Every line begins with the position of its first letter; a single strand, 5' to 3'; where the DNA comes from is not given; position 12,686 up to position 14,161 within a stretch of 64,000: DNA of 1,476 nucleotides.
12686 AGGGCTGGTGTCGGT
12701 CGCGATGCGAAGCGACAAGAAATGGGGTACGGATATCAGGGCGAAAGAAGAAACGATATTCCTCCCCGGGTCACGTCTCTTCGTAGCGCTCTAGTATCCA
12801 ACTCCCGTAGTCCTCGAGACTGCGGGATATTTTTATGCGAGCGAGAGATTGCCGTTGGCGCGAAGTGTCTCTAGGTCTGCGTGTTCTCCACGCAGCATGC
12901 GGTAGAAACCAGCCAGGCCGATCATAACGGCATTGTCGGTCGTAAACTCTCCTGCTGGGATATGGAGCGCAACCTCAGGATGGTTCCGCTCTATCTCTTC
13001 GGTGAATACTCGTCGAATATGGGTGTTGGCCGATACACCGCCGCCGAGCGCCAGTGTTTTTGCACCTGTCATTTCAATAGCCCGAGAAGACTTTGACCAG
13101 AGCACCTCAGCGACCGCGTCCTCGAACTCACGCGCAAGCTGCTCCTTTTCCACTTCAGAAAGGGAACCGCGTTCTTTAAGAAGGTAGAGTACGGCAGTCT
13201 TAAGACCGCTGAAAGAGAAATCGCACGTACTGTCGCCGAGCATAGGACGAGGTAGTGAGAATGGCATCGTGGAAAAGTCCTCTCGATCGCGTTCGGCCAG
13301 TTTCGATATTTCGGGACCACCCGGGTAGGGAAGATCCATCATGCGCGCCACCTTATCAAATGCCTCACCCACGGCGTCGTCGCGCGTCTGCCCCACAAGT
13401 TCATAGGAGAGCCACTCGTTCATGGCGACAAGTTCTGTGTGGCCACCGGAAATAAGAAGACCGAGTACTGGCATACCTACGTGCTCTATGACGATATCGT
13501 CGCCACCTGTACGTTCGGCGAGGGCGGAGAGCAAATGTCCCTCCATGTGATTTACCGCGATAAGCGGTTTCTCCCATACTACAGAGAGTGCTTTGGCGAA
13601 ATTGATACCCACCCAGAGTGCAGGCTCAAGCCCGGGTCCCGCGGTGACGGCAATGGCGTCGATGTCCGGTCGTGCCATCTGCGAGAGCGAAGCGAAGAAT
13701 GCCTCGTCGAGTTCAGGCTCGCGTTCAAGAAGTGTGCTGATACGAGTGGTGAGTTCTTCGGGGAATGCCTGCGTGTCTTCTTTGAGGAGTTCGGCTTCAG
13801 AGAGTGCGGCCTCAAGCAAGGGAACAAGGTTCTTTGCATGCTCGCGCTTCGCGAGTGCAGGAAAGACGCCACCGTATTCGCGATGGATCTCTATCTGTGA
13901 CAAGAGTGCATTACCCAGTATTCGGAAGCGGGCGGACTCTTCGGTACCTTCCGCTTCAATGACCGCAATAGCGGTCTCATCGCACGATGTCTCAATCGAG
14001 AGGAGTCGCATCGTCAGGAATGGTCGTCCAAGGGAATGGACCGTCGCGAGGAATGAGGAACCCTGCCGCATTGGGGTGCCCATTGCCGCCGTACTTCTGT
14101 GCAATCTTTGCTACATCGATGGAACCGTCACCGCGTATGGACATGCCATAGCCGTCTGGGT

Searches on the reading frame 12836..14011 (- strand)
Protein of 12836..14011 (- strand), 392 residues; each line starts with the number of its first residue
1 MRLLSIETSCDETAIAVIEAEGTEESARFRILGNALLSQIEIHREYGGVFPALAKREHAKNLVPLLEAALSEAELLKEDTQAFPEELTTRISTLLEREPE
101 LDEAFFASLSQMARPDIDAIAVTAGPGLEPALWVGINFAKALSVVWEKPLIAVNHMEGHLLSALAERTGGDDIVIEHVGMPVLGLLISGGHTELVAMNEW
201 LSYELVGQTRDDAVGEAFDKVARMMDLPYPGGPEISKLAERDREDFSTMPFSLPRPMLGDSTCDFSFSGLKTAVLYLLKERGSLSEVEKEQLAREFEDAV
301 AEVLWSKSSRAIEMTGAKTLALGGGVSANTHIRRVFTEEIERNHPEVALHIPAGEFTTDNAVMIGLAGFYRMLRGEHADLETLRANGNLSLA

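Call 69: find_homologous_proteins(query=window:12836-14011:-, max_evalue=1e-30)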
Query seq(392 aa) (392 aa): 8000 proteins with E <= 1e-30 among 8000 candidates; the best 120 are listed.
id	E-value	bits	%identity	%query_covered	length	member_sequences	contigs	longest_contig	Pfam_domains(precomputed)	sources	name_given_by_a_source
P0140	7.3e-253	856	100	100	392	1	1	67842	PF00814.32,PF22521.3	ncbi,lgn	ncbi:MAG: tRNA (adenosine(37)-N6)-threonylcarbamoyltransferase complex transferase subunit TsaD [Bac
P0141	1.5e-203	694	79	100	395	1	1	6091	PF00814.32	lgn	-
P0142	1.2e-202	691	79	100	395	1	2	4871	PF00814.32,PF22521.3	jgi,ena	-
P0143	8.4e-202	688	78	100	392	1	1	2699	PF00814.32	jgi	jgi:N6-L-threonylcarbamoyladenine synthase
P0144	2.2e-198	677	77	100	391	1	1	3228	PF00814.32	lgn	-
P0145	3.6e-198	676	79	100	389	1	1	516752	PF00814.32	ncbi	-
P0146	1.3e-197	674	77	100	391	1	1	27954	PF00814.32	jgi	jgi:N6-L-threonylcarbamoyladenine synthase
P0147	2.7e-197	673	76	100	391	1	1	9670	PF00814.32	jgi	jgi:N6-L-threonylcarbamoyladenine synthase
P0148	1.5e-196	671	77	100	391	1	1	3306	PF00814.32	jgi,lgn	jgi:N6-L-threonylcarbamoyladenine synthase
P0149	2.0e-196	671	78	100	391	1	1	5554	PF00814.32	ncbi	-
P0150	7.1e-195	665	75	100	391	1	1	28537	PF00814.32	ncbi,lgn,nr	ncbi:MAG: hypothetical protein JWO84_242 [Parcubacteria group bacterium]|nr:hypothetical protein [Pa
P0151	5.6e-193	659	76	100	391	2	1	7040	PF00814.32,PF22521.3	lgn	-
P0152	1.6e-192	658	76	100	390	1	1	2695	PF00814.32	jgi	jgi:N6-L-threonylcarbamoyladenine synthase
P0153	3.8e-192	656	76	100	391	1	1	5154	PF00814.32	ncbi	-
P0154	1.6e-191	654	76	100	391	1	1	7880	PF00814.32,PF22521.3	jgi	jgi:N6-L-threonylcarbamoyladenine synthase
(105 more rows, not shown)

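Call 70: find_encoding_contigs(protein=P0145, flank=10000, max_places=2)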
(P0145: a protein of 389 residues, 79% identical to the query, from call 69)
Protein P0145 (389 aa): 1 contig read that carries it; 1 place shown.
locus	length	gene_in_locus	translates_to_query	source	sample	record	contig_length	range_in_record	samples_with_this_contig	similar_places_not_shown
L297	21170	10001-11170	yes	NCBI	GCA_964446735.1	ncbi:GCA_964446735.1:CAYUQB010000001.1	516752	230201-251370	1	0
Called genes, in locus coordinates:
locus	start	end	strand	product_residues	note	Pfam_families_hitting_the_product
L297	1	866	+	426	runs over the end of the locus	PF00091:Tubulin, PF12327:FtsZ_C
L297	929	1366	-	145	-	PF00583:Acetyltransf_1, PF13508:Acetyltransf_7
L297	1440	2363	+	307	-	PF00890:FAD_binding_2 (faint), PF01134:GIDA (faint), PF01266:DAO (faint), PF01494:FAD_binding_3 (faint), PF07992:Pyr_redox_2, PF12831:FAD_oxidored (weak), PF13738:Pyr_redox_3, PF00070:Pyr_redox, +4 more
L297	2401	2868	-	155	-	-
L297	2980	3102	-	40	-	-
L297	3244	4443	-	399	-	-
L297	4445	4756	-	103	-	PF01035:DNA_binding_1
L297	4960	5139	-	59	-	-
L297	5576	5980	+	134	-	-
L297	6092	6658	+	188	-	PF04191:PEMT, PF04140:ICMT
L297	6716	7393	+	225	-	-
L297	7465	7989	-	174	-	-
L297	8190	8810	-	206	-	PF01300:Sua5_yciO_yrdC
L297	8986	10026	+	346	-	PF02272:DHHA1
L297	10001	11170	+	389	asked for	PF00814:TsaD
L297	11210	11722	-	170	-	-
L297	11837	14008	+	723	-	PF00133:tRNA-synt_1, PF09334:tRNA-synt_1g, PF00133:tRNA-synt_1, PF08264:Anticodon_1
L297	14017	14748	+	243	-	PF13367:PrsW-protease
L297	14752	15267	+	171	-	PF00011:HSP20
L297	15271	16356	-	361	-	PF11141:DUF2914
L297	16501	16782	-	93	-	-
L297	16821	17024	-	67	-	-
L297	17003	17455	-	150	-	PF07681:DoxX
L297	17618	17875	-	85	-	PF00462:Glutaredoxin, PF13417:GST_N_3 (weak)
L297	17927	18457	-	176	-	PF01931:NTPase_I-T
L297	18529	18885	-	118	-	PF04977:DivIC (weak)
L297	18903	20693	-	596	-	PF00009:GTP_EFTU, PF03144:GTP_EFTU_D2 (weak), PF14492:EFG_III, PF00679:EFG_C, PF06421:LepA_C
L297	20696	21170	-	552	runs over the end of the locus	PF03023:MurJ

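Call 71: find_encoding_contigs(protein=P0146, flank=10000, max_places=2)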
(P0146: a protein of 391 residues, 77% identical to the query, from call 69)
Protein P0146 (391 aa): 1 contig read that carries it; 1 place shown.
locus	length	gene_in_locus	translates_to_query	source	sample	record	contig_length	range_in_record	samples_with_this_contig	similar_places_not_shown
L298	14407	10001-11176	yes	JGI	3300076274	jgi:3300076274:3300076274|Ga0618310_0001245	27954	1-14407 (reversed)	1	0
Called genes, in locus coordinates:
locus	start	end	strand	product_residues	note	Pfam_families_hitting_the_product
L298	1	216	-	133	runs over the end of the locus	-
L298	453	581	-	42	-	-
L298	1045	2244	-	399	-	-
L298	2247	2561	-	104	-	PF01035:DNA_binding_1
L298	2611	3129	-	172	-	PF22677:Ble-like_N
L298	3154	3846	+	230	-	PF00106:adh_short, PF08659:KR, PF13460:NAD_binding_10 (weak), PF13561:adh_short_C2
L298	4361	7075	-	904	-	PF02861:Clp_N, PF00004:AAA, PF17871:AAA_lid_9, PF00158:Sigma54_activat, PF07724:AAA_2, PF00004:AAA, PF07728:AAA_5, PF10431:ClpB_D2-small, +5 more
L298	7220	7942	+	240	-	PF01471:PG_binding_1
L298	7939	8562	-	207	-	PF01300:Sua5_yciO_yrdC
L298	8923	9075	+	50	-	-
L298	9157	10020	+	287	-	PF02272:DHHA1 (faint)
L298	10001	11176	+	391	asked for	PF00814:TsaD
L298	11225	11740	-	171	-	-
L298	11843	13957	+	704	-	PF00133:tRNA-synt_1, PF09334:tRNA-synt_1g, PF00133:tRNA-synt_1, PF09334:tRNA-synt_1g (weak), PF08264:Anticodon_1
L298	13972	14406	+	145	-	?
